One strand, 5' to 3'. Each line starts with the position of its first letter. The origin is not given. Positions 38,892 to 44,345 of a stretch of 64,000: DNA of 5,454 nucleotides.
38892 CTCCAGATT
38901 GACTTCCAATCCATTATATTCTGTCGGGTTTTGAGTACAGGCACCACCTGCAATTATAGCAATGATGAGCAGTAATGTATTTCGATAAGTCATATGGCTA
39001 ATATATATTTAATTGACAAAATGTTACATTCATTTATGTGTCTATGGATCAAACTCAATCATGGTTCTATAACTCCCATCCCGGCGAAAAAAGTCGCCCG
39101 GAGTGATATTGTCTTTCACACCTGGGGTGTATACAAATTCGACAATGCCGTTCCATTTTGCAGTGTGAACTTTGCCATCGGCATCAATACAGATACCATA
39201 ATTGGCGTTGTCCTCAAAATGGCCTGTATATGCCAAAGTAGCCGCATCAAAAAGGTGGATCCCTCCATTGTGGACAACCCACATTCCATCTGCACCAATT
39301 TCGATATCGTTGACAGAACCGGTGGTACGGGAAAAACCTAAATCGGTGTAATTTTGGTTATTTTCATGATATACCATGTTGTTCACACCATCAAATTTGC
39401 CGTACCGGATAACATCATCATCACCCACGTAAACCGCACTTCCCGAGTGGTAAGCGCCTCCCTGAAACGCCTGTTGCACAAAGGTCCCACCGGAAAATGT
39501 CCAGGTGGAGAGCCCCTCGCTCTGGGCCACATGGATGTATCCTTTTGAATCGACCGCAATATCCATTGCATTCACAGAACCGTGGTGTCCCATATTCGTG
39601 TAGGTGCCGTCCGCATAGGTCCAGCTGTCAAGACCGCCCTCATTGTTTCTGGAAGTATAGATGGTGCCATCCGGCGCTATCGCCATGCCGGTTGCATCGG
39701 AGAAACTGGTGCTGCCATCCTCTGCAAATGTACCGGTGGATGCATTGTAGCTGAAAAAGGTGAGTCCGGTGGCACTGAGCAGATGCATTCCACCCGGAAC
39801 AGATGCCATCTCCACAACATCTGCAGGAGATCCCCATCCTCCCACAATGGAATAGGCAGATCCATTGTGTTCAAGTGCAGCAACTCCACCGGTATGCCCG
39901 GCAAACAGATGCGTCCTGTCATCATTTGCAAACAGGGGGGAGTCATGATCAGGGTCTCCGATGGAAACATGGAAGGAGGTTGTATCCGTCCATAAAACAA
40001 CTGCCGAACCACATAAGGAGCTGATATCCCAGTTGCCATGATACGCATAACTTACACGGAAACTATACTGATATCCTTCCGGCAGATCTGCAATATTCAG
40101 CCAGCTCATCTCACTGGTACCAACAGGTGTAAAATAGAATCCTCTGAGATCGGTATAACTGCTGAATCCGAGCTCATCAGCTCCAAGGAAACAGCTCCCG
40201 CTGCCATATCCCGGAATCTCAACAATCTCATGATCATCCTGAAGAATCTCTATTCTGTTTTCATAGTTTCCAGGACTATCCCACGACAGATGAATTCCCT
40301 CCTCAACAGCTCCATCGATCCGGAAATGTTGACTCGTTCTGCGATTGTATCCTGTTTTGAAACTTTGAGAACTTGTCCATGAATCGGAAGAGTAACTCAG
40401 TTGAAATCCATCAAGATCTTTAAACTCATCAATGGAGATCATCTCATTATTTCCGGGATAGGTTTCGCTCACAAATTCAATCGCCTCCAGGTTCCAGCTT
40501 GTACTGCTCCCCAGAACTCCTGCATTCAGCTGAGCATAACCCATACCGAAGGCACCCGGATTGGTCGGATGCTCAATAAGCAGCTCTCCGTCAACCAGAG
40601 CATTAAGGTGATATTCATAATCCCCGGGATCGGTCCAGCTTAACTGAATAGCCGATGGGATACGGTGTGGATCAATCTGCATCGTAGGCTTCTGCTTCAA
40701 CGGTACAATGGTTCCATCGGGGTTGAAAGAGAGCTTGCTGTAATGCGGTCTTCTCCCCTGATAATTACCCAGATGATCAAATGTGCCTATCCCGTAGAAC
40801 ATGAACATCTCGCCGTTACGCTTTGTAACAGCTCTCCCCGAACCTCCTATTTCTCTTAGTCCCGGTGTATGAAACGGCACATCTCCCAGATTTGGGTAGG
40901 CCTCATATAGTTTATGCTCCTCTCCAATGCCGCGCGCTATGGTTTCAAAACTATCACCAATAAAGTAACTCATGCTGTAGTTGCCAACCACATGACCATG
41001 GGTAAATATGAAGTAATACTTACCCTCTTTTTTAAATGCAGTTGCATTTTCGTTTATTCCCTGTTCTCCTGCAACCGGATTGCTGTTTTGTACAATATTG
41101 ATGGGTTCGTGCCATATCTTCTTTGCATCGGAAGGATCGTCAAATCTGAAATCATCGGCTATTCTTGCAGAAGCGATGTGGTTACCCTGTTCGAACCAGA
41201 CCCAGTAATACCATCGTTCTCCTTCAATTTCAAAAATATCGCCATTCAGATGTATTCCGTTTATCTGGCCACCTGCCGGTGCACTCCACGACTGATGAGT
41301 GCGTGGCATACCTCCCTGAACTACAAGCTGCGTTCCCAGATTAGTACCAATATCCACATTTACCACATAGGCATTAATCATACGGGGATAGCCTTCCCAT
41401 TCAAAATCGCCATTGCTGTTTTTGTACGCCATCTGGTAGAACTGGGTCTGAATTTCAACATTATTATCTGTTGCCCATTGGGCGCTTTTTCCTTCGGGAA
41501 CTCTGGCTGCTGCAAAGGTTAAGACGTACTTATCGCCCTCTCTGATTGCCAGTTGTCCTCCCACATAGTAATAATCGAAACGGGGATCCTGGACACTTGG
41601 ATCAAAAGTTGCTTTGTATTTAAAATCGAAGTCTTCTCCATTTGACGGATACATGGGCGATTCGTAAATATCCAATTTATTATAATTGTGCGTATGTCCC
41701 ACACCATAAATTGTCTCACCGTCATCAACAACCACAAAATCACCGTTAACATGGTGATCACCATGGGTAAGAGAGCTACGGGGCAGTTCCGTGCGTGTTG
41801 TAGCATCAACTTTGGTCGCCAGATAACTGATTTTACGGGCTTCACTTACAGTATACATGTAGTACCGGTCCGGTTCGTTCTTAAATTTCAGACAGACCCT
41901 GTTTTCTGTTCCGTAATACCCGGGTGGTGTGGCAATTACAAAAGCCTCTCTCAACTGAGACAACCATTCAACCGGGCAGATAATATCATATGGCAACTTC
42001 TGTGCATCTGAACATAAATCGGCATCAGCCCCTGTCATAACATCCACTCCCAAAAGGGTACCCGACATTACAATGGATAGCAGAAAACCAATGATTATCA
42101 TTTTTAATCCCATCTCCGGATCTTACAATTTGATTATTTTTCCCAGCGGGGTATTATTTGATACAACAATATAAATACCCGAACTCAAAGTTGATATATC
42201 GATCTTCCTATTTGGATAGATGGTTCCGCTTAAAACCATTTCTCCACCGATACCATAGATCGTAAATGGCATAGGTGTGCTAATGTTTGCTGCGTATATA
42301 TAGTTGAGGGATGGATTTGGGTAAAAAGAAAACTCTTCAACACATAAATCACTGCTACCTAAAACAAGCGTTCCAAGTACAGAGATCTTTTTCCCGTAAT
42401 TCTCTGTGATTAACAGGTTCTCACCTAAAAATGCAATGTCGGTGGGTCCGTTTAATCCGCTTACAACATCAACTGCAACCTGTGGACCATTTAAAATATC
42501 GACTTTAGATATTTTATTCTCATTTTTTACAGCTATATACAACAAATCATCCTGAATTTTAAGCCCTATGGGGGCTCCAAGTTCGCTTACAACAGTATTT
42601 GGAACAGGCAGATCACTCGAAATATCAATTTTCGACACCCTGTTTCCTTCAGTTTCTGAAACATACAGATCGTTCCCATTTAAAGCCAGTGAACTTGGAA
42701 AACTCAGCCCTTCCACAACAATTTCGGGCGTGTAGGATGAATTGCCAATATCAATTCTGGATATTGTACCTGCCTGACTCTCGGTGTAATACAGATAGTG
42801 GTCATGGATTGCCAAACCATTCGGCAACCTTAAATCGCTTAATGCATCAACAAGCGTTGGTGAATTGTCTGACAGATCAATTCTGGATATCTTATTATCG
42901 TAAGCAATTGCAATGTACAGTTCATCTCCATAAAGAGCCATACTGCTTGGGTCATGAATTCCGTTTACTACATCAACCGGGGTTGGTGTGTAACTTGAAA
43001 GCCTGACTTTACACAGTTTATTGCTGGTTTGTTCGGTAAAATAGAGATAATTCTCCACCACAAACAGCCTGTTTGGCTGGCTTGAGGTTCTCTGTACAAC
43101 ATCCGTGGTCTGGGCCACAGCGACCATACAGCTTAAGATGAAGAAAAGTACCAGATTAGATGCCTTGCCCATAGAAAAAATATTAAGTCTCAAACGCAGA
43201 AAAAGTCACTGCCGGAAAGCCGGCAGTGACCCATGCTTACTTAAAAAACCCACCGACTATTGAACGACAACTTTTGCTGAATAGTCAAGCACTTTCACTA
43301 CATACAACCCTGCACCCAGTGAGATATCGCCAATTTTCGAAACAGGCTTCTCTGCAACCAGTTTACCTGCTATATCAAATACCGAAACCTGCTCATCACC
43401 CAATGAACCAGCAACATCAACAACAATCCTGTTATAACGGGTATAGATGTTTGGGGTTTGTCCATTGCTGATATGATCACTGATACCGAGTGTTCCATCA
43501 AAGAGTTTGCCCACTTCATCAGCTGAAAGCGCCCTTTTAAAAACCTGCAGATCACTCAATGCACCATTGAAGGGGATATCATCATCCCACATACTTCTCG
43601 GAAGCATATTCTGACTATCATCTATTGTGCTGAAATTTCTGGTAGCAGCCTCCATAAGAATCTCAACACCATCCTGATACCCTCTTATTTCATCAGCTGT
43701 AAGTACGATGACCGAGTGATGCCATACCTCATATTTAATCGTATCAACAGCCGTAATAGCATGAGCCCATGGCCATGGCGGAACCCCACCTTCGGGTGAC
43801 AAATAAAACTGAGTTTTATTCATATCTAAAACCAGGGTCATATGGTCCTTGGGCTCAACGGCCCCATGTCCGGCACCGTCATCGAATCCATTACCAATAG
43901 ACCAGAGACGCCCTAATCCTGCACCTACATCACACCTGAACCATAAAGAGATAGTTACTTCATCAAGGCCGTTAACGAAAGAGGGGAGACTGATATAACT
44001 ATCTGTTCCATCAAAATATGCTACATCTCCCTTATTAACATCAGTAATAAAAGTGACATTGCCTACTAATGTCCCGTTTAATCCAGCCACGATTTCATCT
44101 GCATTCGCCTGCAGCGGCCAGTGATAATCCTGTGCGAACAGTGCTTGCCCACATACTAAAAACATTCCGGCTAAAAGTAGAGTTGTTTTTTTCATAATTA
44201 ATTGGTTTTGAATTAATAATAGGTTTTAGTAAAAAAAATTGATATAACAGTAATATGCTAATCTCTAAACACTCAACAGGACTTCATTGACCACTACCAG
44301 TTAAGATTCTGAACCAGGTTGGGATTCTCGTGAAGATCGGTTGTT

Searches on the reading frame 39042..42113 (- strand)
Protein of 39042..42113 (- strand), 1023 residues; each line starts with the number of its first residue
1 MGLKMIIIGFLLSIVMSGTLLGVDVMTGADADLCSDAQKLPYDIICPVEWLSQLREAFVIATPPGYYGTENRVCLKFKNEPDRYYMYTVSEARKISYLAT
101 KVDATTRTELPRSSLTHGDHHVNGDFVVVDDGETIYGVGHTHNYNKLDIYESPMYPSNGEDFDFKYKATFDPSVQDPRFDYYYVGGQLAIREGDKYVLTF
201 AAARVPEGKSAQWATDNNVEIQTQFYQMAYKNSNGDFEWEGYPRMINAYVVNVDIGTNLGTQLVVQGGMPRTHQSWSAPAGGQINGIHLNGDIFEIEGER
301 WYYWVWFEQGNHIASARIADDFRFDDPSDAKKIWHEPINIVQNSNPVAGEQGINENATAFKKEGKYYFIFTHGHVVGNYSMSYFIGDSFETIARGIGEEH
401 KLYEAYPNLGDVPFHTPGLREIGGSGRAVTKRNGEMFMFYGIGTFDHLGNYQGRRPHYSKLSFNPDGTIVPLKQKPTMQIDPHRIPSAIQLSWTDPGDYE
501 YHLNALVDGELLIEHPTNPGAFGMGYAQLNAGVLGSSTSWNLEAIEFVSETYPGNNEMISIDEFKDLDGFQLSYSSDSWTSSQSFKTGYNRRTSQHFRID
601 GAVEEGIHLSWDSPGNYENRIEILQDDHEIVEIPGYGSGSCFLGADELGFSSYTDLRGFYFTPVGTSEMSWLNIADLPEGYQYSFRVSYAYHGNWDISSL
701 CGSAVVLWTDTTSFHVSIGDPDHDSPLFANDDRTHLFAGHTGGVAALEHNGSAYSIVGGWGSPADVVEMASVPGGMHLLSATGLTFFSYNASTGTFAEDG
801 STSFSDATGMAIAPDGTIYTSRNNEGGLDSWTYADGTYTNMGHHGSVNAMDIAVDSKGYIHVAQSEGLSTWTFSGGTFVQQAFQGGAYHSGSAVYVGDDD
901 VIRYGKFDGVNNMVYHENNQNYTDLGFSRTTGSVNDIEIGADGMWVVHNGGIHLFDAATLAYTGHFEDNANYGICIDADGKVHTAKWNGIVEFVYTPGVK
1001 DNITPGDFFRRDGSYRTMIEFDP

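Call 6: search_protein_families(library=pfam, proteins=[window:39042-42113:-], max_evalue=0.00001)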
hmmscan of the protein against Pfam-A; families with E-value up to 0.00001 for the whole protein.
window:39042-42113:- (1023 aa): 1 family
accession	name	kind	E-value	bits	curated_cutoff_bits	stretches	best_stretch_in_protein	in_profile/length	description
PF04616.20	Glyco_hydro_43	-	3.8e-06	26.9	32.2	1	276-469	107-288/288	Glycosyl hydrolases family 43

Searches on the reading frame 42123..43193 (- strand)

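Call 6: search_protein_families(library=pfam, proteins=[window:42123-43193:-], max_evalue=0.00001)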
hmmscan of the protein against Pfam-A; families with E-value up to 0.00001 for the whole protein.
window:42123-43193:- (356 aa): 3 families
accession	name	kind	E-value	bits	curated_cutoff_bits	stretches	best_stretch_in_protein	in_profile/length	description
PF24684.1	Vgb_lyase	-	2.1e-08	33.8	50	1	47-232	23-208/290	Virginiamycin B lyase family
PF02191.22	OLF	-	5.3e-06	26.6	23.9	0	24-73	53-102/246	Olfactomedin-like domain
PF21959.2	DUF6923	-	8.1e-06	26.2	27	0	47-198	46-213/234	Repeat of unknown function (DUF6923)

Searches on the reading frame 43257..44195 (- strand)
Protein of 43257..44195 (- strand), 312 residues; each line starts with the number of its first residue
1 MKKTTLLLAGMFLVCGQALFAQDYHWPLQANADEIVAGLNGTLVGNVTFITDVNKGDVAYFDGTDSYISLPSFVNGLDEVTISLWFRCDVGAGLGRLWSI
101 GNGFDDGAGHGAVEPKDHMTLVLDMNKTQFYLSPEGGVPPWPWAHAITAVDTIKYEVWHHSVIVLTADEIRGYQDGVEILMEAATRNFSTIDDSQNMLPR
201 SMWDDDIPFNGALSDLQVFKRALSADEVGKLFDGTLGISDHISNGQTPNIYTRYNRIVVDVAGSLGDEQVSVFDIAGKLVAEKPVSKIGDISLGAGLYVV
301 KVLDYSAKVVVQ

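Call 6: search_protein_families(library=pfam, proteins=[window:43257-44195:-], max_evalue=0.00001)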
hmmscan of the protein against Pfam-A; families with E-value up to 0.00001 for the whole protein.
window:43257-44195:- (312 aa): 1 family
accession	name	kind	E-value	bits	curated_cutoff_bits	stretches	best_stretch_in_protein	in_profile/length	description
PF13385.13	Laminin_G_3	-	1.9e-18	67.5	27.6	1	62-228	1-150/151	Concanavalin A-like lectin/glucanases superfamily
